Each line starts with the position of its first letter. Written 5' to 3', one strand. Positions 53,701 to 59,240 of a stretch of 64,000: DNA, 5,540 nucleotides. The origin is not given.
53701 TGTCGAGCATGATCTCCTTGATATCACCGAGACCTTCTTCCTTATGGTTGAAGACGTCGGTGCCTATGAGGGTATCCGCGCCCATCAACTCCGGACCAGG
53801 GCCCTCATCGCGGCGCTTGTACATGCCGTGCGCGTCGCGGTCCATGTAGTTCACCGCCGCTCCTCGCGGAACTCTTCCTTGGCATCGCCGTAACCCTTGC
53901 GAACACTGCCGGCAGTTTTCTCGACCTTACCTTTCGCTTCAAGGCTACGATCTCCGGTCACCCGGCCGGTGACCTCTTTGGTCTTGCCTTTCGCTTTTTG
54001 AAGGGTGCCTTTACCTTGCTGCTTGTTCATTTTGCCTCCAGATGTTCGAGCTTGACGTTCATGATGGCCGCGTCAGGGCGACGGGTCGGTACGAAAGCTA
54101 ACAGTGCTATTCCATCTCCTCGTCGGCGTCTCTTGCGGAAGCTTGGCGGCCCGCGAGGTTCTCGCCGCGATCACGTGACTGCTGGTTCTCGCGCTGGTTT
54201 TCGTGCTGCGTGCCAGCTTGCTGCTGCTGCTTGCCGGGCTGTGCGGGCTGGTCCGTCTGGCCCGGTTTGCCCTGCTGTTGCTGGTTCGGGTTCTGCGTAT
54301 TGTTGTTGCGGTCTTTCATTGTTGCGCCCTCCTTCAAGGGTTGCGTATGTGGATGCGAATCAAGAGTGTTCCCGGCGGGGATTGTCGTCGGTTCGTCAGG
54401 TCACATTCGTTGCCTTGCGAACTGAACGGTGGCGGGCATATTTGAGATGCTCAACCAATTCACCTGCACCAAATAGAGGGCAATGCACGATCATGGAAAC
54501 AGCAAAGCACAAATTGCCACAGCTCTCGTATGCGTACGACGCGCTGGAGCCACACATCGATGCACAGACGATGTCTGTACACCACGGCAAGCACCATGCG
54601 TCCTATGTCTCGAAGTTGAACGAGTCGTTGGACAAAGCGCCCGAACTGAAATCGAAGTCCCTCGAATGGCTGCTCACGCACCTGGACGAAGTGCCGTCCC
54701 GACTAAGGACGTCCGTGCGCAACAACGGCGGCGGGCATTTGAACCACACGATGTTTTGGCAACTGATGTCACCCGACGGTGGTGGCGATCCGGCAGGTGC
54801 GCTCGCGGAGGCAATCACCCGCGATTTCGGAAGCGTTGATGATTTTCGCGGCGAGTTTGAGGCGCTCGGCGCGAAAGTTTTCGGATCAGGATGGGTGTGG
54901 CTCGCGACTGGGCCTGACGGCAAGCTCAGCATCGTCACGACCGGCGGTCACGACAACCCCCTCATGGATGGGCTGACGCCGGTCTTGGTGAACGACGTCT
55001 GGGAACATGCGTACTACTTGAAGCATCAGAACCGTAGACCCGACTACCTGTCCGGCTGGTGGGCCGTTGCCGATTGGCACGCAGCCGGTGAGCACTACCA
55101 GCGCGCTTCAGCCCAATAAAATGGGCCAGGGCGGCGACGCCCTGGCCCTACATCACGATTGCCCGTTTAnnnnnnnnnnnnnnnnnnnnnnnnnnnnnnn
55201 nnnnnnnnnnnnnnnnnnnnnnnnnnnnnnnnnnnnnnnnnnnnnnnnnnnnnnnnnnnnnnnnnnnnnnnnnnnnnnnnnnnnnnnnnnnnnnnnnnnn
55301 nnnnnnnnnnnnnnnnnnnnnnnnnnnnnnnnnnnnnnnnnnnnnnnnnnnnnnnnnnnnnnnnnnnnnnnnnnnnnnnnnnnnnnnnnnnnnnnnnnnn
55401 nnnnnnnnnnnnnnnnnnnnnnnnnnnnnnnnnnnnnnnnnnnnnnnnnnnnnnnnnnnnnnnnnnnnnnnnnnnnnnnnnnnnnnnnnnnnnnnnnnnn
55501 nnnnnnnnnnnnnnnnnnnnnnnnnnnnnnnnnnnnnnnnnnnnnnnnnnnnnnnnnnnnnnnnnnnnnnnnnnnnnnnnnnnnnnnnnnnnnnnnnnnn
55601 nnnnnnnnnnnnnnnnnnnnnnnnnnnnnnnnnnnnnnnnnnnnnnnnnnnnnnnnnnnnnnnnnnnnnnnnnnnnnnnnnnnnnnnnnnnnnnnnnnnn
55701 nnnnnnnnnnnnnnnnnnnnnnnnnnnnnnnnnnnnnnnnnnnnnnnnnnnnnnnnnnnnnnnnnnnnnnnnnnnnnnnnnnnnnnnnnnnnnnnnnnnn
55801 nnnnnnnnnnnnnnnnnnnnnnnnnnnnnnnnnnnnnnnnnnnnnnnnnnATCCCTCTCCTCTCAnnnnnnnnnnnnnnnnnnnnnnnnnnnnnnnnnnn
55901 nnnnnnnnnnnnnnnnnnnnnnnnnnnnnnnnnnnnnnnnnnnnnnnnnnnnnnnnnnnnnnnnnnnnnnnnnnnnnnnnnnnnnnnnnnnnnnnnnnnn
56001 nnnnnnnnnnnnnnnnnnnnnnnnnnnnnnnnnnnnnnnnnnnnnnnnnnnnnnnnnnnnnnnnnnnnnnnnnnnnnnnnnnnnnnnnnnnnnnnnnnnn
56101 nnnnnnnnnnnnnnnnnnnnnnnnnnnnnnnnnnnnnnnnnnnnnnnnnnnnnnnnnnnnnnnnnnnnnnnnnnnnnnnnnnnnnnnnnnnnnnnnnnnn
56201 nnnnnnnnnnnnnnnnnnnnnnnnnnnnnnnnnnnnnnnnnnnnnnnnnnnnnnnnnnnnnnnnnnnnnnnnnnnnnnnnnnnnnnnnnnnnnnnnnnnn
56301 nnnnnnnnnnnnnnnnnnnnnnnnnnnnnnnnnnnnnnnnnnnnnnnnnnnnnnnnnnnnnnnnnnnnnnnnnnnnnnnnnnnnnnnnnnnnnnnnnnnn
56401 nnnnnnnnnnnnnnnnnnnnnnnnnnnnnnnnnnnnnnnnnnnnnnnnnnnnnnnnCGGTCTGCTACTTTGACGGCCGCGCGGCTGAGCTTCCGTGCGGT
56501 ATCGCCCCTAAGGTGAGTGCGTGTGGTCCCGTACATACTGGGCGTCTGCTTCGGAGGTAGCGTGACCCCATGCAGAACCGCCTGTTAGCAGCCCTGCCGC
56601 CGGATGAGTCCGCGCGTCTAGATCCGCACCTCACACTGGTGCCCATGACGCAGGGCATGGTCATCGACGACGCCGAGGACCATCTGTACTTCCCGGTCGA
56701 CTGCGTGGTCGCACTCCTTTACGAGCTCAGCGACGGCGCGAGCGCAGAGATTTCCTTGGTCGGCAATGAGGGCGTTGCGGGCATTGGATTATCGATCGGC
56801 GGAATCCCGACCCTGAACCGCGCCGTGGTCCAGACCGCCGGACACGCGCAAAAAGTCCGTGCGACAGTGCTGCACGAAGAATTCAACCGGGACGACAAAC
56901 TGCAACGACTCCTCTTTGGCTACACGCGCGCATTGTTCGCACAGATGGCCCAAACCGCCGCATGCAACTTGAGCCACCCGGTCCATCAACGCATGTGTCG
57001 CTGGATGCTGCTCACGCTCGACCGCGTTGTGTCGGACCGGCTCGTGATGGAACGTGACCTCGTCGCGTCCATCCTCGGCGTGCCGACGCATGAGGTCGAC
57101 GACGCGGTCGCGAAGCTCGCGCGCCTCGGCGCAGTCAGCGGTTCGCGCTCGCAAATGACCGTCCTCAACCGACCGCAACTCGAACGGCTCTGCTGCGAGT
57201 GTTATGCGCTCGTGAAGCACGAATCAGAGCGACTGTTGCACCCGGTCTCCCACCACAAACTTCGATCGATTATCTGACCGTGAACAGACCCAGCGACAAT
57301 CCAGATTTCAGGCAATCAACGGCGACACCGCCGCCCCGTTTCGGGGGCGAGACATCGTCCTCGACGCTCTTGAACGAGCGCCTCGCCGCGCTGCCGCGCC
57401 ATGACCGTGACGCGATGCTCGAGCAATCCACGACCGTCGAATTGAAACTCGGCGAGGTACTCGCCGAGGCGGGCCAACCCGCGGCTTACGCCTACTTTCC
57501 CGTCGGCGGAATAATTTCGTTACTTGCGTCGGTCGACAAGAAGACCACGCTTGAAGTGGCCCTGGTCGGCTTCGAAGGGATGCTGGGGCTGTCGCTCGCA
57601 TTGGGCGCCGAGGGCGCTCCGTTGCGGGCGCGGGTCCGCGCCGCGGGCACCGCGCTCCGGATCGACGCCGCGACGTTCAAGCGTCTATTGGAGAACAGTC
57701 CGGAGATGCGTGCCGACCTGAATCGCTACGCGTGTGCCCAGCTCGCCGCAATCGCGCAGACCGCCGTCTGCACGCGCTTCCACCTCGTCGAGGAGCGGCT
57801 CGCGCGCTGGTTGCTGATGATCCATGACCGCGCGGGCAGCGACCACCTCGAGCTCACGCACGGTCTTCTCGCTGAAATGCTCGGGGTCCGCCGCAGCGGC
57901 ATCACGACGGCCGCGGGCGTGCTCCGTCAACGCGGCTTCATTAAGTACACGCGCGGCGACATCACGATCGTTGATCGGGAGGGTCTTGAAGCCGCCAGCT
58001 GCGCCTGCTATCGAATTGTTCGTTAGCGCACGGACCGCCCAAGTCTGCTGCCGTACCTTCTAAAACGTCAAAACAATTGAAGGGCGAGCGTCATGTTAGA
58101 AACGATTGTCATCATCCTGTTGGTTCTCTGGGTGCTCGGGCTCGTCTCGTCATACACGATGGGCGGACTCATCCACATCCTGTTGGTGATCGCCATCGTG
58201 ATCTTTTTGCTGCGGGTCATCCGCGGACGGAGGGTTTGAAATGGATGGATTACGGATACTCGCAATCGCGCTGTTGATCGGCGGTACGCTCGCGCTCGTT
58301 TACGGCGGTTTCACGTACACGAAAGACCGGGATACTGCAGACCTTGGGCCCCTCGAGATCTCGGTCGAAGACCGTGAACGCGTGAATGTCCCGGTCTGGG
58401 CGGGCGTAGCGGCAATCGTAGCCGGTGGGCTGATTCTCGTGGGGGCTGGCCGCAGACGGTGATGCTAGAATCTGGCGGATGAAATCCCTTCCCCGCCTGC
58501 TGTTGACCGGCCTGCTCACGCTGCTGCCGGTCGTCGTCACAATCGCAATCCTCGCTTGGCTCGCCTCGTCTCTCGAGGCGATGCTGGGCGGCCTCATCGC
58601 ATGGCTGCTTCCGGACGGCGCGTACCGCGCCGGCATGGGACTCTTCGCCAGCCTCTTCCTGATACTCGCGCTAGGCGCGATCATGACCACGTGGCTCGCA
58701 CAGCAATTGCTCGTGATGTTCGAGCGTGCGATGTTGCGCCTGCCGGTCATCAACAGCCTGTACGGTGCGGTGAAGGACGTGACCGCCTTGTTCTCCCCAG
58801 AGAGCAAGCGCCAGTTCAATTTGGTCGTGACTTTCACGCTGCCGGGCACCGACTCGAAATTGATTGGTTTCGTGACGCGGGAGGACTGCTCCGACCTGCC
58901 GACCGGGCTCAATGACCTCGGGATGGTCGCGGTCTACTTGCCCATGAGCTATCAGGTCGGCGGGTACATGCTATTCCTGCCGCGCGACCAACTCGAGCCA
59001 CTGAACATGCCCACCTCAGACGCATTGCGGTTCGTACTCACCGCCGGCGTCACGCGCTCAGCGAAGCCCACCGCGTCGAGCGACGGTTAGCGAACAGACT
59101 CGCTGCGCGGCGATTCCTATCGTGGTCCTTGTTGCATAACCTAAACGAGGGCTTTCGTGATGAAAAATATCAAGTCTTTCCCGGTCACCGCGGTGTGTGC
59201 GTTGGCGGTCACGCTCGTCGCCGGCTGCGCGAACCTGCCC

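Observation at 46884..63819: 17-kb stress/dormancy/envelope island organised around two tandem pairs of Crp/Fnr paralogs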

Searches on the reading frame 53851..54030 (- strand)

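Call 4: search_protein_families(library=pfam, proteins=[window:53851-54030:-], max_evalue=0.01)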
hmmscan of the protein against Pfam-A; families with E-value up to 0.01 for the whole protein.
window:53851-54030:- (59 aa): 1 family
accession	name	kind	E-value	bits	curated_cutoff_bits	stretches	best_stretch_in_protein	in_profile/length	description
PF05532.17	CsbD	-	9.4e-16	57.9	40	1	6-55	3-52/53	CsbD-like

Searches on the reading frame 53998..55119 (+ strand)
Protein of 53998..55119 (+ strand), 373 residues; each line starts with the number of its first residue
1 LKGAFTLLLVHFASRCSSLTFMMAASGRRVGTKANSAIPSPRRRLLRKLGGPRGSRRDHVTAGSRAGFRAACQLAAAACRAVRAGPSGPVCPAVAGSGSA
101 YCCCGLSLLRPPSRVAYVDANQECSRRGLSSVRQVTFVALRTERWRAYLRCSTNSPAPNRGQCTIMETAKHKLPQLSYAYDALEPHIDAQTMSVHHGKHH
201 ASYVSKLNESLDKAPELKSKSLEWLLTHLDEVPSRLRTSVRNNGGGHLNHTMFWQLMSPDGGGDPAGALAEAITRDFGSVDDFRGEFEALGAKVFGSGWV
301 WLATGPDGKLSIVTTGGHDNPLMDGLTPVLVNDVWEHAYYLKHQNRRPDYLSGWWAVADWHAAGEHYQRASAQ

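Call 4: search_protein_families(library=pfam, proteins=[window:53998-55119:+], max_evalue=0.01)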
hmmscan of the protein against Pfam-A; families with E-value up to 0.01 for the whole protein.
window:53998-55119:+ (373 aa): 2 families
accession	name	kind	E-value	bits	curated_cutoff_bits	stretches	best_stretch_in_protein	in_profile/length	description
PF02777.23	Sod_Fe_C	-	2.1e-36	124.5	20.9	1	265-364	1-100/102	Iron/manganese superoxide dismutases, C-terminal domain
PF00081.27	Sod_Fe_N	-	1e-28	100.1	27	1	170-258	1-82/82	Iron/manganese superoxide dismutases, alpha-hairpin domain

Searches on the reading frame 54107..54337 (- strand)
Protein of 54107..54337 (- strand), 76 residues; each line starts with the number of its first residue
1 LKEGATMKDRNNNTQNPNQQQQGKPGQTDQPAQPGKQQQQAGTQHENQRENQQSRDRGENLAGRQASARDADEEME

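Call 4: search_protein_families(library=pfam, proteins=[window:54107-54337:-], max_evalue=0.01)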
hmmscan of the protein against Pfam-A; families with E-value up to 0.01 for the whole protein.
window:54107-54337:- (76 aa): 0 families

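Call 25: search_protein_families(library=ncbifam, proteins=[window:54107-54319:-], max_evalue=0.01)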
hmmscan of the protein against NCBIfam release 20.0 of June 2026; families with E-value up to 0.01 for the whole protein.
window:54107-54319:- (70 aa): 0 families

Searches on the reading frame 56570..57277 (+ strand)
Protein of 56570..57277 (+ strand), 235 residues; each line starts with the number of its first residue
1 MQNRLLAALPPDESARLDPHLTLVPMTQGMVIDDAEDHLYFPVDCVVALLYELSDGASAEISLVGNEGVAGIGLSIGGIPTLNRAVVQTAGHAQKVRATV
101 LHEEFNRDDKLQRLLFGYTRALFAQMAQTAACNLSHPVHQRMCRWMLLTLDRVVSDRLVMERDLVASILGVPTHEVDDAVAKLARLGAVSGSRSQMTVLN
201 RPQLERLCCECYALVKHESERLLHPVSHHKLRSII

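Call 4: search_protein_families(library=pfam, proteins=[window:56570-57277:+], max_evalue=0.01)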
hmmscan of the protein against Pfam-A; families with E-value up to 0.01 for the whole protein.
window:56570-57277:+ (235 aa): 2 families
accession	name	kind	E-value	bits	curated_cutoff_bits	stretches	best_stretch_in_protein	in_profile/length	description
PF13545.12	HTH_Crp_2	-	5.9e-06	26.6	27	1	140-207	1-70/70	Crp-like helix-turn-helix domain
PF22798.2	DUF5817_CT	-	0.0023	18.2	29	1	169-194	25-50/54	DUF5817, C-terminal domain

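Call 25: search_protein_families(library=ncbifam, proteins=[window:56570-57277:+], max_evalue=0.01)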
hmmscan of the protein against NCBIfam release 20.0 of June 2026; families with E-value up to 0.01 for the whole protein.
window:56570-57277:+ (235 aa): 0 families

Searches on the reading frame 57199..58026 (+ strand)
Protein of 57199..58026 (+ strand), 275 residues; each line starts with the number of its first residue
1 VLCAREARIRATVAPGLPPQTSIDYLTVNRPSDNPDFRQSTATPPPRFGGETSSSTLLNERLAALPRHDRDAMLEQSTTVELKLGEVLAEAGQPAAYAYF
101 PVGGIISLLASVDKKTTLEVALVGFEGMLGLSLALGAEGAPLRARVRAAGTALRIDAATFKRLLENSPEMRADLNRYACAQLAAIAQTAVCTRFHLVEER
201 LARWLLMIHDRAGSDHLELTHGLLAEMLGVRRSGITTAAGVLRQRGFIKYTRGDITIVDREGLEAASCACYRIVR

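Call 4: search_protein_families(library=pfam, proteins=[window:57199-58026:+], max_evalue=0.01)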
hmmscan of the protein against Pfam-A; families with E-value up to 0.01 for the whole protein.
window:57199-58026:+ (275 aa): 3 families
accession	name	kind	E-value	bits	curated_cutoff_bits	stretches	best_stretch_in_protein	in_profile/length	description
PF13545.12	HTH_Crp_2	-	1e-15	57.9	27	1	199-265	1-69/70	Crp-like helix-turn-helix domain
PF00027.35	cNMP_binding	-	1.2e-06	28.8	27.5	1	80-166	2-88/89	Cyclic nucleotide-binding domain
PF12802.13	MarR_2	-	0.0046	17.5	27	0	212-252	18-54/61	MarR family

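Call 25: search_protein_families(library=ncbifam, proteins=[window:57280-58026:+], max_evalue=0.01)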
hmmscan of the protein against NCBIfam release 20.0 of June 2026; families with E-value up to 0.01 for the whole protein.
window:57280-58026:+ (248 aa): 4 families
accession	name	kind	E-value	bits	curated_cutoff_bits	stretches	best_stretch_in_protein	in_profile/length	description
NF041163.2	encap_f2b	equivalog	0.00012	21.4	400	1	45-153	90-199/450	family 2B encapsulin nanocompartment shell protein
NF006901.0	PRK09392.1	equivalog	0.00037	19.9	211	1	58-237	38-218/236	transcriptional activator FtrB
NF010499.0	PRK13918.1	equivalog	0.0026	17.3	274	1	52-238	14-199/205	CRP/FNR family transcriptional regulator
TIGR03697.1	NtcA_cyano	equivalog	0.0082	15.9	244.95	0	65-232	8-184/193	global nitrogen regulator NtcA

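Call 37: find_homologous_proteins(query=window:57280-58026:+)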
Query window:57280-58026:+ (248 aa): 5982 proteins with E <= 0.001 among 8000 candidates; the best 120 are listed.
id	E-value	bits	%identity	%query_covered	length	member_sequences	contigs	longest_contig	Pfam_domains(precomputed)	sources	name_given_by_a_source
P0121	9.1e-143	492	90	100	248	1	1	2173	PF13545.13,PF00027.36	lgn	-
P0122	1.4e-127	442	91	90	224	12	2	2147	PF13545.13,PF00027.36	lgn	-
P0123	3.8e-125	434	90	90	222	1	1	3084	PF13545.13,PF00027.36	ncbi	-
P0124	5.2e-125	434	83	100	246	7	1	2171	PF13545.13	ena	-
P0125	2.5e-119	415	80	100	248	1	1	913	PF13545.13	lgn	-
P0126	3.4e-116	405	93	82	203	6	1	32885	PF13545.13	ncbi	-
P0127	2.5e-111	389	77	94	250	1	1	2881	PF13545.13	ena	-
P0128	4.6e-110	385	78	93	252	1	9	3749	PF13545.13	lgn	-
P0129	1.6e-106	373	73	98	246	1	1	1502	PF13545.13,PF00027.36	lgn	-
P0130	1.0e-99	351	76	88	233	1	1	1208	PF13545.13,PF00027.36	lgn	-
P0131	1.3e-95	338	71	90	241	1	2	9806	PF13545.13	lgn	-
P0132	8.5e-95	335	72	88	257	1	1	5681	PF13545.13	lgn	-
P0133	2.4e-94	334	70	88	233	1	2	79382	PF13545.13,PF00027.36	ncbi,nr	ncbi:MAG: Crp/Fnr family transcriptional regulator [Xanthomonadaceae bacterium]|nr:Crp/Fnr family tr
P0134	3.7e-86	307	80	73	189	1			PF13545.13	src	-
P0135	7.1e-71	257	57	90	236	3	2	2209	PF13545.13,PF00027.36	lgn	-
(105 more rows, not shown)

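Call 38: find_encoding_contigs(protein=P0133, flank=10000, max_places=2)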
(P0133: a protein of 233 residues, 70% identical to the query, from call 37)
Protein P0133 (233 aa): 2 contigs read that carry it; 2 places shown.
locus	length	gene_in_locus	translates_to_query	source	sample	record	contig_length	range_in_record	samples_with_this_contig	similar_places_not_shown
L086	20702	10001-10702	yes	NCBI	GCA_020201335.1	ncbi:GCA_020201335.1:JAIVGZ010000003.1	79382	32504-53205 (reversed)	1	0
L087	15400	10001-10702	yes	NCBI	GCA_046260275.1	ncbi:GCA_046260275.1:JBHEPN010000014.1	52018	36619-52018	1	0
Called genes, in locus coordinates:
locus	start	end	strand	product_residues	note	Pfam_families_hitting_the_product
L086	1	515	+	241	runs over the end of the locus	PF00027:cNMP_binding (faint), PF13545:HTH_Crp_2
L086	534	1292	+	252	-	PF00027:cNMP_binding (weak), PF13545:HTH_Crp_2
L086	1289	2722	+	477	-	PF01435:Peptidase_M48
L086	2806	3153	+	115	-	-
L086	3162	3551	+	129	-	PF07332:Phage_holin_3_6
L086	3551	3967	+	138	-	-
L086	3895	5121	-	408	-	PF13091:PLDc_2 (weak), PF00614:PLDc (faint), PF13091:PLDc_2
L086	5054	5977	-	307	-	PF04972:BON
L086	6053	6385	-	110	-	PF05239:PRC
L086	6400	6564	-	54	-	PF05532:CsbD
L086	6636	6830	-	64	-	-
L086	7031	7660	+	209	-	PF00081:Sod_Fe_N, PF02777:Sod_Fe_C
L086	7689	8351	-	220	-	-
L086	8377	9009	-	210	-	PF04203:Sortase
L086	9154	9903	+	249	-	PF13545:HTH_Crp_2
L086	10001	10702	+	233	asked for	PF00027:cNMP_binding (faint), PF13545:HTH_Crp_2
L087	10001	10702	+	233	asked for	PF00027:cNMP_binding (faint), PF13545:HTH_Crp_2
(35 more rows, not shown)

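Call 39: find_encoding_contigs(protein=P0126, flank=10000, max_places=2)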
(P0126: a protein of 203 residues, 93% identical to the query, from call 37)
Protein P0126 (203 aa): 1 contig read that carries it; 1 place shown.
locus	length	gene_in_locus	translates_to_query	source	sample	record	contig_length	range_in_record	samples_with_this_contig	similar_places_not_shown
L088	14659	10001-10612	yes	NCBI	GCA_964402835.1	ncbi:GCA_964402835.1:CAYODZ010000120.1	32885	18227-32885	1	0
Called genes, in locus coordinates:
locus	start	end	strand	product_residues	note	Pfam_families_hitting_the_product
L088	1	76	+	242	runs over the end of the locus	PF13545:HTH_Crp_2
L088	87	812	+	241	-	PF13545:HTH_Crp_2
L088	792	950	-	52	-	-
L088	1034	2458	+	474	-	PF01435:Peptidase_M48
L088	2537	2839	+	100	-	PF19029:DUF883_C (weak)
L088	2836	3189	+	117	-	PF07332:Phage_holin_3_6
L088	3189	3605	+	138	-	-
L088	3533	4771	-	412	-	PF13091:PLDc_2, PF00614:PLDc (faint), PF13091:PLDc_2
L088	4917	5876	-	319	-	PF04972:BON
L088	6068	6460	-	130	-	PF05239:PRC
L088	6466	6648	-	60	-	PF05532:CsbD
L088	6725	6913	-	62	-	-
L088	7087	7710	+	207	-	PF00081:Sod_Fe_N, PF02777:Sod_Fe_C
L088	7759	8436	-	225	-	-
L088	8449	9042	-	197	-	PF04203:Sortase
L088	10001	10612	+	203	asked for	PF13545:HTH_Crp_2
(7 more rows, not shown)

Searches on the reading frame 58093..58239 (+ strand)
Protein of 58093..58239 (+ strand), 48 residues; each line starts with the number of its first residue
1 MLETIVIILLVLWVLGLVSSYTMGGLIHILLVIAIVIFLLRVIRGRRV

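Call 4: search_protein_families(library=pfam, proteins=[window:58093-58239:+], max_evalue=0.01)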
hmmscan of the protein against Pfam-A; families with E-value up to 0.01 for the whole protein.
window:58093-58239:+ (48 aa): 1 family
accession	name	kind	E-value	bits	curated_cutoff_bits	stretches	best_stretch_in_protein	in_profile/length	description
PF18919.5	DUF5670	-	5.6e-15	55.6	23.5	1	1-44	1-43/43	Family of unknown function (DUF5670)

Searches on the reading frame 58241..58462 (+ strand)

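Call 4: search_protein_families(library=pfam, proteins=[window:58241-58462:+], max_evalue=0.01)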
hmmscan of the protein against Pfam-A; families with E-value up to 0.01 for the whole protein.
window:58241-58462:+ (73 aa): 1 family
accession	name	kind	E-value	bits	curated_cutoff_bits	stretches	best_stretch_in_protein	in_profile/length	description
PF02656.20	DUF202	-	0.0001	23.1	23.4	0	5-28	41-64/68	Domain of unknown function (DUF202)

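Call 25: search_protein_families(library=ncbifam, proteins=[window:58241-58462:+], max_evalue=0.01)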
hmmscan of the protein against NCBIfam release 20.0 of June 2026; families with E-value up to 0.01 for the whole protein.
window:58241-58462:+ (73 aa): 0 families

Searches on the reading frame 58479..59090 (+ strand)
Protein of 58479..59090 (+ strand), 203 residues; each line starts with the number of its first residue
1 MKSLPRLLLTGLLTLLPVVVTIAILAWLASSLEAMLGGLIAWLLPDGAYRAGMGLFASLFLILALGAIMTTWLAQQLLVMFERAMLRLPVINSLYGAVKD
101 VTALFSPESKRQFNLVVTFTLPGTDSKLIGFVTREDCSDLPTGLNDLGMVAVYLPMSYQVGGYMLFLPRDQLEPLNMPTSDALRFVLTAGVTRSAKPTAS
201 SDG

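Call 4: search_protein_families(library=pfam, proteins=[window:58479-59090:+], max_evalue=0.01)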
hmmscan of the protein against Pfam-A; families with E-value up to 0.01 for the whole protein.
window:58479-59090:+ (203 aa): 1 family
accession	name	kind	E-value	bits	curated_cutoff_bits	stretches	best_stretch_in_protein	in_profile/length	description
PF04367.18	DUF502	-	5.7e-25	87.7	23.8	1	58-161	3-106/107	Protein of unknown function (DUF502)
